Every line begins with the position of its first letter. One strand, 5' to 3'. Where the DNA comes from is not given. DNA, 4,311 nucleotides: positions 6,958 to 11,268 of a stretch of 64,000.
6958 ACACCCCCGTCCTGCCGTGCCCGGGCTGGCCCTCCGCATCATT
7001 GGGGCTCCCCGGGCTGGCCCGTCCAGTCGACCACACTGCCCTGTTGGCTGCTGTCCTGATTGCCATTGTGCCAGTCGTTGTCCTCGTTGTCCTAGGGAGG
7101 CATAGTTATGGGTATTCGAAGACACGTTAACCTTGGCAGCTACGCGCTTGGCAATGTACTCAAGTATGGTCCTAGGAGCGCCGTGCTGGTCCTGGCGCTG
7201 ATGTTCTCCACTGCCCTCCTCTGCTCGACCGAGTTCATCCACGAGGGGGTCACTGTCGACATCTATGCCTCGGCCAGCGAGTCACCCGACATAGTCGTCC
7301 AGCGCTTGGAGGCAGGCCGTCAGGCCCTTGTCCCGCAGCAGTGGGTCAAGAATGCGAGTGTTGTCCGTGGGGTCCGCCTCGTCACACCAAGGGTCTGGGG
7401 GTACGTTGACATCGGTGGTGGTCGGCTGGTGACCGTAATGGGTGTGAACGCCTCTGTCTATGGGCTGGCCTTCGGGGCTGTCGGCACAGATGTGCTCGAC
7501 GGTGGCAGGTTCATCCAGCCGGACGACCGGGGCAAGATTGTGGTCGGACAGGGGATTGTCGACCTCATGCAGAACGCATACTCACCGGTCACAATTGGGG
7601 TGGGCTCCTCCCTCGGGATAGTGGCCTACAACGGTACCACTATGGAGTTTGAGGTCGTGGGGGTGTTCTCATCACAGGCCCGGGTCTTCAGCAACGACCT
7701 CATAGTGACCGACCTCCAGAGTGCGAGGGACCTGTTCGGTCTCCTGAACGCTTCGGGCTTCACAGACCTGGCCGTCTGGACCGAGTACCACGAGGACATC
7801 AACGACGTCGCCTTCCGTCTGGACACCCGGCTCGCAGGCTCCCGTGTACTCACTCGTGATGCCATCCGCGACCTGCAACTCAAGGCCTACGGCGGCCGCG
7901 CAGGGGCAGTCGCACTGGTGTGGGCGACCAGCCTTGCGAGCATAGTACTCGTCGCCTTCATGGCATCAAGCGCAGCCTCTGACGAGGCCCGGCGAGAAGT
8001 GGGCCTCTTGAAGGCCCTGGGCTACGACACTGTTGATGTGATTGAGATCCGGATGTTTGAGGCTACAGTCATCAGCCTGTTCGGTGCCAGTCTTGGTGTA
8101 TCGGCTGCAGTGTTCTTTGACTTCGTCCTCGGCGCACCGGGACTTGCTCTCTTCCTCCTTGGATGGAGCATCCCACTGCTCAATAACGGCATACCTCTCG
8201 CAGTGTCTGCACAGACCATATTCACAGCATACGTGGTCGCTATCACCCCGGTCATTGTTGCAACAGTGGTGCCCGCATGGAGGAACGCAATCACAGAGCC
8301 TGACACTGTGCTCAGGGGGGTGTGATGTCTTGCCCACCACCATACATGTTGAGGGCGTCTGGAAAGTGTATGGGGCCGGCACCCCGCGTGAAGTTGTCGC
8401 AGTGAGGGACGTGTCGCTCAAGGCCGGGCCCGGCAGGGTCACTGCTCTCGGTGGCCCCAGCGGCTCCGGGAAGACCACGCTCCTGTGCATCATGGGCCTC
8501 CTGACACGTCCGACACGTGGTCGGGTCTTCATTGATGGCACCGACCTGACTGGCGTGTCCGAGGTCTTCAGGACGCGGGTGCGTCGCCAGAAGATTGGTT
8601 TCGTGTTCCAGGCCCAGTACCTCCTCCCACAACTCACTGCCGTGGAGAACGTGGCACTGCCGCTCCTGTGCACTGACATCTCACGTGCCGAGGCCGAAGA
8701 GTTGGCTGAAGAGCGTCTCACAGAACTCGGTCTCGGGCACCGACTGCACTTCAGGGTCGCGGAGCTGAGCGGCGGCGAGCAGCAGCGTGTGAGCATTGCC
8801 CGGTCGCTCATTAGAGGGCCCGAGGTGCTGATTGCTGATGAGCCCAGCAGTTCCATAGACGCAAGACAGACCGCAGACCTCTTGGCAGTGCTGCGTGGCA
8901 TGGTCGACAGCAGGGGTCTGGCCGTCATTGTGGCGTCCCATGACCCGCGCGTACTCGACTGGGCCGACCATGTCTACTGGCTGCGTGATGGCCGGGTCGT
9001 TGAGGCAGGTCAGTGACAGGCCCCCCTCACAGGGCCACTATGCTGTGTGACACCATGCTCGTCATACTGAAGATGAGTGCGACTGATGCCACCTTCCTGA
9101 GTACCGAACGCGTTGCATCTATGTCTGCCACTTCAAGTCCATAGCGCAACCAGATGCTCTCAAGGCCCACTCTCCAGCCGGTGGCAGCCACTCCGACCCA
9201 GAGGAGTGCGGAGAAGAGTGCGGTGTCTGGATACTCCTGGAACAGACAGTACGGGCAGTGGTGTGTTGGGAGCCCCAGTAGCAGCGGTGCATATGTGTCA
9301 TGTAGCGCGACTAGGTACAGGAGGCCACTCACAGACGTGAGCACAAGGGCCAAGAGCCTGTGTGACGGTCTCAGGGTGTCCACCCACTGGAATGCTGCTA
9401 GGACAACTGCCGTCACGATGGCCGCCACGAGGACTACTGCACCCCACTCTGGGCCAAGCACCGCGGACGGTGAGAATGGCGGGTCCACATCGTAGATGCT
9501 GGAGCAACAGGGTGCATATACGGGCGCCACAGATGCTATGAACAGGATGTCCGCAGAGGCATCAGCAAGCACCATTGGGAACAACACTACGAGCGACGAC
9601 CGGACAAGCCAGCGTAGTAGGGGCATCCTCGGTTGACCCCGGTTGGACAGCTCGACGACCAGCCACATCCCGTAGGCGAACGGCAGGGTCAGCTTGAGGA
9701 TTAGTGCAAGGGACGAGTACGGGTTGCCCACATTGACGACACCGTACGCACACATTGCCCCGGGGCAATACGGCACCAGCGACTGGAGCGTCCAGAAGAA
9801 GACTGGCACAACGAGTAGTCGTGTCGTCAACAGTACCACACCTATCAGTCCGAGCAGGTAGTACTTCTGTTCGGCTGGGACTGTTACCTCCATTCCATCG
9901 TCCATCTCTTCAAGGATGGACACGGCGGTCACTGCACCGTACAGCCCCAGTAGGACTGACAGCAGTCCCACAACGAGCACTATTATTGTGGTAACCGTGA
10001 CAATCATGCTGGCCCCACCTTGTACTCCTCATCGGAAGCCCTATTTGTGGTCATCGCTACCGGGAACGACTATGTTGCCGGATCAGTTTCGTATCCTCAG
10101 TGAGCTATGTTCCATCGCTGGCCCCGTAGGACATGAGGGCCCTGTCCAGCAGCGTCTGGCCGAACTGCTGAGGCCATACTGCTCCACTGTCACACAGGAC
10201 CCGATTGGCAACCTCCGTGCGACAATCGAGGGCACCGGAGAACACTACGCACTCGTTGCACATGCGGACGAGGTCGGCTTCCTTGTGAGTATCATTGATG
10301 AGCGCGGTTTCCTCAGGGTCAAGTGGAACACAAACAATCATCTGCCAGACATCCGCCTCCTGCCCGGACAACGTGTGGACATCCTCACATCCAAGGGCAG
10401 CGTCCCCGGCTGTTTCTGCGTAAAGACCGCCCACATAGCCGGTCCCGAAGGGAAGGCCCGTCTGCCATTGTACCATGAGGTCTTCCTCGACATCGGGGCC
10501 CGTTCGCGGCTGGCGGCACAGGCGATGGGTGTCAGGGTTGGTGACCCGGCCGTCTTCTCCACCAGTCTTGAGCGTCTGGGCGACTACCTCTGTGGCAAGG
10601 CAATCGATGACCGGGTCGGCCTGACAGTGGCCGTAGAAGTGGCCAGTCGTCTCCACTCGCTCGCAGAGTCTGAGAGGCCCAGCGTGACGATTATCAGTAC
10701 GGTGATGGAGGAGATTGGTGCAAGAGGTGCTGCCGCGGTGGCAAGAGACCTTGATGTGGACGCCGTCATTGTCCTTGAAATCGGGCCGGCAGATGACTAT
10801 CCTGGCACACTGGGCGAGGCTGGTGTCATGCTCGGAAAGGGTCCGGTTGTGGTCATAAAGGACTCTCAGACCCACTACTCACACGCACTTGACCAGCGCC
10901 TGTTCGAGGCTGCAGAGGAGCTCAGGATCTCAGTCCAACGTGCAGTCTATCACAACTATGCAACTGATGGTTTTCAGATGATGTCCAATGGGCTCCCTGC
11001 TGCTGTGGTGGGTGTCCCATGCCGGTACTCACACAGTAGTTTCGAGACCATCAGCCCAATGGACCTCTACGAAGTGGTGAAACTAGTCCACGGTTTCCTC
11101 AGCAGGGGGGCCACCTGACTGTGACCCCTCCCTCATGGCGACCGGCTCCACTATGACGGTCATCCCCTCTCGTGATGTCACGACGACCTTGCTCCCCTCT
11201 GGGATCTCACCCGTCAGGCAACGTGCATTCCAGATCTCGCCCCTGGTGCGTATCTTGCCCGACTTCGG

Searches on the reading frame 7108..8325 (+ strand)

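Call 23: search_protein_families(library=pfam, proteins=[window:7108-8325:+], max_evalue=0.001)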
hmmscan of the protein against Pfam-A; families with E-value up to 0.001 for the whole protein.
window:7108-8325:+ (405 aa): 1 family
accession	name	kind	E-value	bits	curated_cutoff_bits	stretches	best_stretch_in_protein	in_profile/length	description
PF02687.27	FtsX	-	1.4e-07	32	25.5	1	274-392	6-114/120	FtsX-like permease C-terminal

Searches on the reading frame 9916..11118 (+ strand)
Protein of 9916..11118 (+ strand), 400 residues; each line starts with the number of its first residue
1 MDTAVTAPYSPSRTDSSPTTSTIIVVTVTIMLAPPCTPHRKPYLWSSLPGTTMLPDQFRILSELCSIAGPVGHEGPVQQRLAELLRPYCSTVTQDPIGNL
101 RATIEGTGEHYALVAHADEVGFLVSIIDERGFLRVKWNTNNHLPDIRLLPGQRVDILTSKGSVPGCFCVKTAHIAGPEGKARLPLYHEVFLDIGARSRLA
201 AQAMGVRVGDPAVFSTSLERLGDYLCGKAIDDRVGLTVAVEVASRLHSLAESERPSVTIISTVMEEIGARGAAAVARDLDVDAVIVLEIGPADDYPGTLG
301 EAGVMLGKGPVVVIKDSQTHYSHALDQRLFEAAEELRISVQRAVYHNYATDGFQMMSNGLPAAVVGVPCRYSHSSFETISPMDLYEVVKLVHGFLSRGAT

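Call 23: search_protein_families(library=pfam, proteins=[window:9916-11118:+], max_evalue=0.001)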
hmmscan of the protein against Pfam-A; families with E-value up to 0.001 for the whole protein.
window:9916-11118:+ (400 aa): 2 families
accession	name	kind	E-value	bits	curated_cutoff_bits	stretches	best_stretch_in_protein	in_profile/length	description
PF05343.19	Peptidase_M42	-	9.2e-69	232.1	23.2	1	98-390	1-292/292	M42 glutamyl aminopeptidase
PF01546.33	Peptidase_M20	-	6.4e-10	39.7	24.6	1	229-395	33-204/206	Peptidase family M20/M25/M40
